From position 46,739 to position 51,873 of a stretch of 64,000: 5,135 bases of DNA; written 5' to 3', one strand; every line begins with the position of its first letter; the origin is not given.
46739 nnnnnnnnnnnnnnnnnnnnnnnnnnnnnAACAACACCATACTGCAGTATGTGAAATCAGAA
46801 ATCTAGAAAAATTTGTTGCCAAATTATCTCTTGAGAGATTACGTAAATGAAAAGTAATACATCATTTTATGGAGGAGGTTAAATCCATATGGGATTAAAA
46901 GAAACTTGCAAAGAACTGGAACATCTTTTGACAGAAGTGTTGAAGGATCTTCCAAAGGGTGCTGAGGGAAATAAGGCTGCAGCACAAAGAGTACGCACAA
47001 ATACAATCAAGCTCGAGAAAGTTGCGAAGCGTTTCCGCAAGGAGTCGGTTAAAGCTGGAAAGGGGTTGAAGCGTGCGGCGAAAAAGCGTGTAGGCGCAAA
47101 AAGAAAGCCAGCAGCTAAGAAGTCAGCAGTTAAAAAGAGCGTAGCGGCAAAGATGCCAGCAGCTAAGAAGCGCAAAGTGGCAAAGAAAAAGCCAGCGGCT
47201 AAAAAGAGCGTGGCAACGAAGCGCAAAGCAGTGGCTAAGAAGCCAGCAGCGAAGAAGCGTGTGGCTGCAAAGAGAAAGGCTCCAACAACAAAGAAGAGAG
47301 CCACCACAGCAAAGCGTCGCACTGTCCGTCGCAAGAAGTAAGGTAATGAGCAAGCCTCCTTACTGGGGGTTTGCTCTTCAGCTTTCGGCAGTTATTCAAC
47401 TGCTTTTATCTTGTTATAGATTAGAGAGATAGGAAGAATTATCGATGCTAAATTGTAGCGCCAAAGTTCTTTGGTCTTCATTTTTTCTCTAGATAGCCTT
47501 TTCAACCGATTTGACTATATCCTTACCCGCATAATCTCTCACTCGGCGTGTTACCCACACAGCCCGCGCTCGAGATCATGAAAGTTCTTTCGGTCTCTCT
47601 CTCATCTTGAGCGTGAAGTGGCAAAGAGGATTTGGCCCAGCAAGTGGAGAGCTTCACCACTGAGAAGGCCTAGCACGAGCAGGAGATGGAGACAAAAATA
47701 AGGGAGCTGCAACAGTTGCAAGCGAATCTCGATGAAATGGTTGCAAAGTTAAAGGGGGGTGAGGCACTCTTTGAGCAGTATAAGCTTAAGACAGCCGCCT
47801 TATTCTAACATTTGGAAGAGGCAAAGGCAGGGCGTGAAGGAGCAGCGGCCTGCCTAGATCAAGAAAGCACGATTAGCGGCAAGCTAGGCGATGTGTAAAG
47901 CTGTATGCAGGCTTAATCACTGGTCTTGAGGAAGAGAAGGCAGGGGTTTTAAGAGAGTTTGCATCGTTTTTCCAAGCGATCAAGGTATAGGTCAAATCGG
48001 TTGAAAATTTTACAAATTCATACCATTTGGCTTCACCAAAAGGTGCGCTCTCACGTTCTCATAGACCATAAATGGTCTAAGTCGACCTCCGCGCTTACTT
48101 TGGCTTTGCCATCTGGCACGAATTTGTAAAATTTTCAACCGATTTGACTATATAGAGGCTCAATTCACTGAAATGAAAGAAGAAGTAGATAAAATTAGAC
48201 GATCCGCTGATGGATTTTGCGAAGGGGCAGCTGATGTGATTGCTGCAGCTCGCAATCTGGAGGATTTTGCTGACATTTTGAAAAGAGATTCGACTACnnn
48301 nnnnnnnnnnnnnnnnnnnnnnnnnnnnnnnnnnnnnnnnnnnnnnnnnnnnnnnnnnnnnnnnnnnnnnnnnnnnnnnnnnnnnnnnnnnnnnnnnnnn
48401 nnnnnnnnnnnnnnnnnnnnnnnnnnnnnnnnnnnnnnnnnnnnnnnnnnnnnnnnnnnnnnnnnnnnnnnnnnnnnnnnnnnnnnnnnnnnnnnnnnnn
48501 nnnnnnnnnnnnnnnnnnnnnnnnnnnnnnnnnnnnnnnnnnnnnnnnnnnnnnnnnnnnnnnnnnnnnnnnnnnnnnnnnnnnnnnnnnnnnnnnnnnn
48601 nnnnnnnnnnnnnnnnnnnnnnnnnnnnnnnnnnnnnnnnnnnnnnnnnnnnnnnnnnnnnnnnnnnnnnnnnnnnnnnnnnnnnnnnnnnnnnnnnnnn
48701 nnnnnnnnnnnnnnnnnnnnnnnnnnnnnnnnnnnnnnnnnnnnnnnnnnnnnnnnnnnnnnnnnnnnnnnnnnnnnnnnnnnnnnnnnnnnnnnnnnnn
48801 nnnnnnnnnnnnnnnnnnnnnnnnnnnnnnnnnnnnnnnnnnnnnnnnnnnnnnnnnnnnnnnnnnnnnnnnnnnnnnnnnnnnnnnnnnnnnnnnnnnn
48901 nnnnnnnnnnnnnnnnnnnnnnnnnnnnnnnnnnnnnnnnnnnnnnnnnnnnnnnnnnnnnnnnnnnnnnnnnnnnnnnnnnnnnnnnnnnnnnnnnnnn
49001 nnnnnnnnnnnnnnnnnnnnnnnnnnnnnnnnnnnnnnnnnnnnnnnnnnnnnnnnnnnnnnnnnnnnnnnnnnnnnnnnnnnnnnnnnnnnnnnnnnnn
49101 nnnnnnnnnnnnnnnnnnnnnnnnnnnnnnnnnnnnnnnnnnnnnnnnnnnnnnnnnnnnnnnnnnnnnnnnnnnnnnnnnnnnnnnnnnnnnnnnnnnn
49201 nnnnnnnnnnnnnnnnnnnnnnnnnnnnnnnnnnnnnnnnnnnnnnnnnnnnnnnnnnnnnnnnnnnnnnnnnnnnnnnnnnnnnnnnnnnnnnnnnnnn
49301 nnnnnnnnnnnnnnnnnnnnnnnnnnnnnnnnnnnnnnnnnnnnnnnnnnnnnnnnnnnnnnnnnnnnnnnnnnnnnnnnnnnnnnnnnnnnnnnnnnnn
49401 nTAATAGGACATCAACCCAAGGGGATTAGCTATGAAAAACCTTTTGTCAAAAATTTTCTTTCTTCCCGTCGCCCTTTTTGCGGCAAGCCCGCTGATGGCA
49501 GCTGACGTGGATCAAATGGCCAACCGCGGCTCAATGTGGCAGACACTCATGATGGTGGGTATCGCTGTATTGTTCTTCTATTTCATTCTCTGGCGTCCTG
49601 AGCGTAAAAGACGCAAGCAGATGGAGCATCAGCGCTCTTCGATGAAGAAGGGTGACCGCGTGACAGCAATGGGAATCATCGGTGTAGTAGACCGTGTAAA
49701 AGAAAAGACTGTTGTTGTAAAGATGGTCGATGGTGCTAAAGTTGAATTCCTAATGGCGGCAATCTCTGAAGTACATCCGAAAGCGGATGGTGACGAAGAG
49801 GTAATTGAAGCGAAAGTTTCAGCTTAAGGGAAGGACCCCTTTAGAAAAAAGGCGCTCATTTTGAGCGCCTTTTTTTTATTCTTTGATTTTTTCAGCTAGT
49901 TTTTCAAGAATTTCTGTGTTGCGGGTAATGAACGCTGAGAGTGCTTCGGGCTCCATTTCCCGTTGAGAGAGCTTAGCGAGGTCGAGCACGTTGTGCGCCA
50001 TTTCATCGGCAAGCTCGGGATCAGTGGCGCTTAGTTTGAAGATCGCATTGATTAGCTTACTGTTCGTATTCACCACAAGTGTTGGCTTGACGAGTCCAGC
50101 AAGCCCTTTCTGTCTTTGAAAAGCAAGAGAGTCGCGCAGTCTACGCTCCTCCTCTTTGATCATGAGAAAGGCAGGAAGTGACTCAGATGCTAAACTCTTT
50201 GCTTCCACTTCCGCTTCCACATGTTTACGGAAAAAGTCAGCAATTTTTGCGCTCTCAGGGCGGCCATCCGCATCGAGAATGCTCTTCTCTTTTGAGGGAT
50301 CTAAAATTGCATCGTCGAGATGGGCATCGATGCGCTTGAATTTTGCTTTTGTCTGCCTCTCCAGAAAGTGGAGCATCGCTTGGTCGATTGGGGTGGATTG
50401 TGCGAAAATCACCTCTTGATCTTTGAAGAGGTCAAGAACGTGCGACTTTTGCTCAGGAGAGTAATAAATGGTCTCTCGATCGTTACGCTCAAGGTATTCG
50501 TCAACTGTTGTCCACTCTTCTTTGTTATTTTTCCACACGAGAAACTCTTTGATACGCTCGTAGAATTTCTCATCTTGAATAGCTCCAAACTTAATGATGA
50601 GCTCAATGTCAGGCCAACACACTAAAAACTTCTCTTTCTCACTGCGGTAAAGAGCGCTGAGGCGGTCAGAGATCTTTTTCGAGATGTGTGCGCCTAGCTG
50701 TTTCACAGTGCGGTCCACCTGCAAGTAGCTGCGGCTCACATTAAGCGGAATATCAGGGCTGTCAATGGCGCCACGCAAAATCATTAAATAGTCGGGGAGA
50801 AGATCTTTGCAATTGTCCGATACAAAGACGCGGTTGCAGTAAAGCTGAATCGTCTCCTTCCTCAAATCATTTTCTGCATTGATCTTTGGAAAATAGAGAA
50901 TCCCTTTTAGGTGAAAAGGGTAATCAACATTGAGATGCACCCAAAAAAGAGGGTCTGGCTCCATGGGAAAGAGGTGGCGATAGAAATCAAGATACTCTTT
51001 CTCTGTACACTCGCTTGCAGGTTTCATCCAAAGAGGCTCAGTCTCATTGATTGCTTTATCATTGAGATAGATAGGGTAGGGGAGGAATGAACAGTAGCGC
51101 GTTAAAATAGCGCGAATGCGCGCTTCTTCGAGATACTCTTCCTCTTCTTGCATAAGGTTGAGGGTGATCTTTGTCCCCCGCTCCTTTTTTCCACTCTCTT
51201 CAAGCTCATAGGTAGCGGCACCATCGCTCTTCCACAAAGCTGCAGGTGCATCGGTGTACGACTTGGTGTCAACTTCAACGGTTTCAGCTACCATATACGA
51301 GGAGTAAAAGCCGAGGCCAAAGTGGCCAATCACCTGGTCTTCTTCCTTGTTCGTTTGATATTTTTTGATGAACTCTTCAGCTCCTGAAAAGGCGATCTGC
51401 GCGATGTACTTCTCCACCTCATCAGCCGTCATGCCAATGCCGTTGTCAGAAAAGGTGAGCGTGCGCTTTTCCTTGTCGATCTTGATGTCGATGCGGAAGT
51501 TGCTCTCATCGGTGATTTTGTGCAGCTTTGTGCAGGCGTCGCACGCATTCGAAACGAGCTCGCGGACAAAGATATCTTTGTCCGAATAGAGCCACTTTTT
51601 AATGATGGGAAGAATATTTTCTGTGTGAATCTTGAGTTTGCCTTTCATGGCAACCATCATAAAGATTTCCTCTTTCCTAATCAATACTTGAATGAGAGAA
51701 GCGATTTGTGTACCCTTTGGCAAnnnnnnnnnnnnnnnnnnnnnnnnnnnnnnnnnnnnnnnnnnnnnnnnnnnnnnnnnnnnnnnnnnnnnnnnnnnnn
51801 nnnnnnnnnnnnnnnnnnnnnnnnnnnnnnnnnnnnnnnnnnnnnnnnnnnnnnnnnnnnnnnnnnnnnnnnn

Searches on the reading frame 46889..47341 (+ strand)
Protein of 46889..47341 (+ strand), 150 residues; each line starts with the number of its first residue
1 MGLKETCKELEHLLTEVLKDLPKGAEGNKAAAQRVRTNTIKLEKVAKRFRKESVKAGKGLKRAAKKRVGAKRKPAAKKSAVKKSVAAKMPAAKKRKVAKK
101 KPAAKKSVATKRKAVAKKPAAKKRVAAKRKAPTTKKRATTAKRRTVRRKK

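Call 40: search_protein_families(library=pfam, proteins=[window:46889-47341:+], max_evalue=0.001)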
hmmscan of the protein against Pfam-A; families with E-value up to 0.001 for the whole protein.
window:46889-47341:+ (150 aa): 1 family
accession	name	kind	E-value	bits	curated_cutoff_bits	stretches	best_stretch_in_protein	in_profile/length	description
PF07432.18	Hc1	-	1e-17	64.2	23.5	1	4-58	1-56/57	Histone H1-like protein Hc1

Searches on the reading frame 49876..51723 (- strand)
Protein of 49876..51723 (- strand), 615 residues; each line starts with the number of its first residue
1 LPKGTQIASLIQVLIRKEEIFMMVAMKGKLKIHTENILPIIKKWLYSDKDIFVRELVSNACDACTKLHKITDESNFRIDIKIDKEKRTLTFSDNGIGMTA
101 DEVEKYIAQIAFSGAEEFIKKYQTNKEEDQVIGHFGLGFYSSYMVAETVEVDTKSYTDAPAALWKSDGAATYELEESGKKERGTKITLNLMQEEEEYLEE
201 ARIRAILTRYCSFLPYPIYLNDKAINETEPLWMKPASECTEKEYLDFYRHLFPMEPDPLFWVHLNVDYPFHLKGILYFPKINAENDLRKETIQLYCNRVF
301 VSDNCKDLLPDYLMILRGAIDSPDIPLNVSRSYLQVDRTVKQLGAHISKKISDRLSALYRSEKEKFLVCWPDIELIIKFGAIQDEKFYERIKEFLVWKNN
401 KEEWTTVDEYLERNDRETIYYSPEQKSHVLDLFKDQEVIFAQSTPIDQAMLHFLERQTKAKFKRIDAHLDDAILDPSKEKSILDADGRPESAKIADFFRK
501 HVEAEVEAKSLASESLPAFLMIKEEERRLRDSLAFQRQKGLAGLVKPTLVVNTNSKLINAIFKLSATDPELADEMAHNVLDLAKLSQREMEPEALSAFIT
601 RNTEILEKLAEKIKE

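Call 40: search_protein_families(library=pfam, proteins=[window:49876-51723:-], max_evalue=0.001)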
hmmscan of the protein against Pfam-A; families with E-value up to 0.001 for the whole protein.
window:49876-51723:- (615 aa): 3 families
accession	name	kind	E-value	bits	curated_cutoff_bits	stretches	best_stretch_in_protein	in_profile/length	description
PF00183.23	HSP90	-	4.7e-52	178.1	24.4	1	223-585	80-466/518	Hsp90 protein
PF13589.12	HATPase_c_3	-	4.9e-10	40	25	1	53-165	7-104/137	Histidine kinase-, DNA gyrase B-, and HSP90-like ATPase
PF02518.31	HATPase_c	-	2.3e-08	34.9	26.4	1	53-190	10-107/111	Histidine kinase-, DNA gyrase B-, and HSP90-like ATPase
